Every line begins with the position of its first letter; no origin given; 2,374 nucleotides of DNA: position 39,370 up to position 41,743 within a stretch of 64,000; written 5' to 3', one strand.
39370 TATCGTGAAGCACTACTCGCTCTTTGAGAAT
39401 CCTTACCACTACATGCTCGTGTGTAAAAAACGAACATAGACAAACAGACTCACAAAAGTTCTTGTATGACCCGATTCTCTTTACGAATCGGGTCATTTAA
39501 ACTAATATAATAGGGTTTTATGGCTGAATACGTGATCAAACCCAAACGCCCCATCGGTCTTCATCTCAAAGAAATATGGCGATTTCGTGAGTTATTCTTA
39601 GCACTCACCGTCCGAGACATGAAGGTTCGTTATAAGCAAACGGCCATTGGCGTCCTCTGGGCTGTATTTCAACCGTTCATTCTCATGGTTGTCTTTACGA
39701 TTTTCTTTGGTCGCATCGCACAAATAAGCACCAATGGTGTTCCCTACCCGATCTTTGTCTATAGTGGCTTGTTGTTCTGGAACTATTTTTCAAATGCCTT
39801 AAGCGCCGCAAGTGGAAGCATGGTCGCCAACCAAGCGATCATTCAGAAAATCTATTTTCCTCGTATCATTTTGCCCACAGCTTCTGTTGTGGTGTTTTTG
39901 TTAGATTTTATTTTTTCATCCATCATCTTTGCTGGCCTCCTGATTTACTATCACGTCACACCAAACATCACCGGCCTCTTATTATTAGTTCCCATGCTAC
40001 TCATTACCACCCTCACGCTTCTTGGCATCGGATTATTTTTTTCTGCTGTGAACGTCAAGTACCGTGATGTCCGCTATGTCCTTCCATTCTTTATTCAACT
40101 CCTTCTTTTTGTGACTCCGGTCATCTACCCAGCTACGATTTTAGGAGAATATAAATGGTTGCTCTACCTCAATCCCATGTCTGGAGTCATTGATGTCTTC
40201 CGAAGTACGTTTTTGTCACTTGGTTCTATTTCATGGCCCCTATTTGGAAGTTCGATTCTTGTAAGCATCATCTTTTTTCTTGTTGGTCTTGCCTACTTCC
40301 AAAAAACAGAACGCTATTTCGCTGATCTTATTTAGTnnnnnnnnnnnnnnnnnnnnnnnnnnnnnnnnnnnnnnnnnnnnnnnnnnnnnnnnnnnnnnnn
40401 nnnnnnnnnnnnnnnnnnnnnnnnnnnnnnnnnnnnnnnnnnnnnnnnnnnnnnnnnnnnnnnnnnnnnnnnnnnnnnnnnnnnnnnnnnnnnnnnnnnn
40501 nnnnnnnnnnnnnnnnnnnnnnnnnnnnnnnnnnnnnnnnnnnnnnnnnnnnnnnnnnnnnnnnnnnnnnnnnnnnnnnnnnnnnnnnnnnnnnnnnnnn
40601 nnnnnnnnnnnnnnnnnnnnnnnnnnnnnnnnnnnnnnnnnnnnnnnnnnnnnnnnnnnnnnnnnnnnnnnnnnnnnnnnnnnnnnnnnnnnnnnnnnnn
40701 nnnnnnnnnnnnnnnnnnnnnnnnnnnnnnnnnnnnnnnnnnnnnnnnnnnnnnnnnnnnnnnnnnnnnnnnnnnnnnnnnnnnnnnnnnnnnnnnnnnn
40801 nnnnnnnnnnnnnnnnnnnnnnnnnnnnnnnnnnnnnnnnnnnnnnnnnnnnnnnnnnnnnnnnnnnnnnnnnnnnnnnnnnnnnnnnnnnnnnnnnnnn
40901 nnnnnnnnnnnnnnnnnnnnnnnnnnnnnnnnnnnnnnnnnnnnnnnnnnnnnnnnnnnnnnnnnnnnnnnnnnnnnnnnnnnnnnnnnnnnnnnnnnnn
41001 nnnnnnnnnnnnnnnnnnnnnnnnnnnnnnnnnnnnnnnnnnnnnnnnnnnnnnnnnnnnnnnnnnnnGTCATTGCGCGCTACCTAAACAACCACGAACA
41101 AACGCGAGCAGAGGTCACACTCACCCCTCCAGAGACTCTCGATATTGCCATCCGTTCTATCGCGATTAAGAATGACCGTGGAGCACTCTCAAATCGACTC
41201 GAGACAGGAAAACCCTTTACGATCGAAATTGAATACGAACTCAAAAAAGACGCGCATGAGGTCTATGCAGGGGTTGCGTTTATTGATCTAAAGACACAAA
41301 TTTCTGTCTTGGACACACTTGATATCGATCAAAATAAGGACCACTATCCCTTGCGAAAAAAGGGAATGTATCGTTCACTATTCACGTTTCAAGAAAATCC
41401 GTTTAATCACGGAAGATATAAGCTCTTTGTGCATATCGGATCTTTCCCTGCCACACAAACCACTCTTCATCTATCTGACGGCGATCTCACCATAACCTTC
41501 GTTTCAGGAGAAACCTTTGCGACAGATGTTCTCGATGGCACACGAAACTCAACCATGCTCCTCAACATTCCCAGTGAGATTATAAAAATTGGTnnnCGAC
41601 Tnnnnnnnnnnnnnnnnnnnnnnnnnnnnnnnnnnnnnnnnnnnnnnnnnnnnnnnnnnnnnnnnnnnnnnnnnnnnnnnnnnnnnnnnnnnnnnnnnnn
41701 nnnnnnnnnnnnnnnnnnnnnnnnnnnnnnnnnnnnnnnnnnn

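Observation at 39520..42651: Wzm-Wzt exporter whose ATPase carries a C-terminal carbohydrate-binding extension, immediately followed by a zinc-ribbon methyltransferase: candidate chain-terminator system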

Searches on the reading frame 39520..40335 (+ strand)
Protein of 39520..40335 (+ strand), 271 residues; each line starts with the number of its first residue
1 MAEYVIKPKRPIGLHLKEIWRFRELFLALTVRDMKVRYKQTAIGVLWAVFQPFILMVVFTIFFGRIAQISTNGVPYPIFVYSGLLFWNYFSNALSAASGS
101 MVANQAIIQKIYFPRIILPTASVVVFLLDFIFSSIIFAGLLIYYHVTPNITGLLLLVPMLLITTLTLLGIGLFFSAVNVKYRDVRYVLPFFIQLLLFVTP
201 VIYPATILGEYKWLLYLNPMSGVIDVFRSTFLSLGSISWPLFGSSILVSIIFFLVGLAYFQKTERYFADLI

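Call 6: search_protein_families(library=pfam, proteins=[window:39520-40335:+], max_evalue=0.01)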
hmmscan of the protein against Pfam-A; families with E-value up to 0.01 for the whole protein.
window:39520-40335:+ (271 aa): 1 family
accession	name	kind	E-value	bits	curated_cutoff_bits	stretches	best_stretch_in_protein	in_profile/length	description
PF01061.29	ABC2_membrane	-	1e-18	68.1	26.9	1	25-232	2-211/211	ABC-2 type transporter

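Call 12: search_protein_families(library=ncbifam, proteins=[window:39520-40335:+], max_evalue=0.001)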
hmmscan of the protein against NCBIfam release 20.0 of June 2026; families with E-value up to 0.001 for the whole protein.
window:39520-40335:+ (271 aa): 1 family
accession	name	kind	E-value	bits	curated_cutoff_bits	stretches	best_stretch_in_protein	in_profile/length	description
NF050109.1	galactan_ABC_perm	equivalog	2.5e-19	69.8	380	1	16-253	14-257/272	galactan export ABC transporter permease subunit Wzm/RfbD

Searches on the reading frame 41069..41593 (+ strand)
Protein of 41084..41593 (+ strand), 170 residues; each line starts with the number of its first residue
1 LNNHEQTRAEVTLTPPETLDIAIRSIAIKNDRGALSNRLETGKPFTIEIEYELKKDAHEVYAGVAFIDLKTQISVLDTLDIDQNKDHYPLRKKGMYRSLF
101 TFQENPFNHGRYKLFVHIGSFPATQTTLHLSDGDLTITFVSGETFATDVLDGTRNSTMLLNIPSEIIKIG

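Call 31: find_homologous_proteins(query=window:41084-41593:+, max_evalue=0.001)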
Query window:41084-41593:+: 31 candidates shared short words with the query, none scored E <= 0.001.

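Call 71: search_solved_structures(query=A5, max_evalue=10, show_alignments=3)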
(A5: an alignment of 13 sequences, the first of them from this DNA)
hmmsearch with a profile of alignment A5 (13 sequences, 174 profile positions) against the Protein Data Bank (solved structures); distinct sequences matched with E-value up to 10: 4.
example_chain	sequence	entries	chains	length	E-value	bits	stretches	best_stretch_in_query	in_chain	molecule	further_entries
8dky_A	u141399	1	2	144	0.11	15.7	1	27-121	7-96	ABC transporter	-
6o14_A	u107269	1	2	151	0.14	15.3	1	27-121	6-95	ABC transporter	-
7k2t_A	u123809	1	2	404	0.65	13.1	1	25-120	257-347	ABC transporter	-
8dku_A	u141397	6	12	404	0.65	13.1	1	25-120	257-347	ABC transporter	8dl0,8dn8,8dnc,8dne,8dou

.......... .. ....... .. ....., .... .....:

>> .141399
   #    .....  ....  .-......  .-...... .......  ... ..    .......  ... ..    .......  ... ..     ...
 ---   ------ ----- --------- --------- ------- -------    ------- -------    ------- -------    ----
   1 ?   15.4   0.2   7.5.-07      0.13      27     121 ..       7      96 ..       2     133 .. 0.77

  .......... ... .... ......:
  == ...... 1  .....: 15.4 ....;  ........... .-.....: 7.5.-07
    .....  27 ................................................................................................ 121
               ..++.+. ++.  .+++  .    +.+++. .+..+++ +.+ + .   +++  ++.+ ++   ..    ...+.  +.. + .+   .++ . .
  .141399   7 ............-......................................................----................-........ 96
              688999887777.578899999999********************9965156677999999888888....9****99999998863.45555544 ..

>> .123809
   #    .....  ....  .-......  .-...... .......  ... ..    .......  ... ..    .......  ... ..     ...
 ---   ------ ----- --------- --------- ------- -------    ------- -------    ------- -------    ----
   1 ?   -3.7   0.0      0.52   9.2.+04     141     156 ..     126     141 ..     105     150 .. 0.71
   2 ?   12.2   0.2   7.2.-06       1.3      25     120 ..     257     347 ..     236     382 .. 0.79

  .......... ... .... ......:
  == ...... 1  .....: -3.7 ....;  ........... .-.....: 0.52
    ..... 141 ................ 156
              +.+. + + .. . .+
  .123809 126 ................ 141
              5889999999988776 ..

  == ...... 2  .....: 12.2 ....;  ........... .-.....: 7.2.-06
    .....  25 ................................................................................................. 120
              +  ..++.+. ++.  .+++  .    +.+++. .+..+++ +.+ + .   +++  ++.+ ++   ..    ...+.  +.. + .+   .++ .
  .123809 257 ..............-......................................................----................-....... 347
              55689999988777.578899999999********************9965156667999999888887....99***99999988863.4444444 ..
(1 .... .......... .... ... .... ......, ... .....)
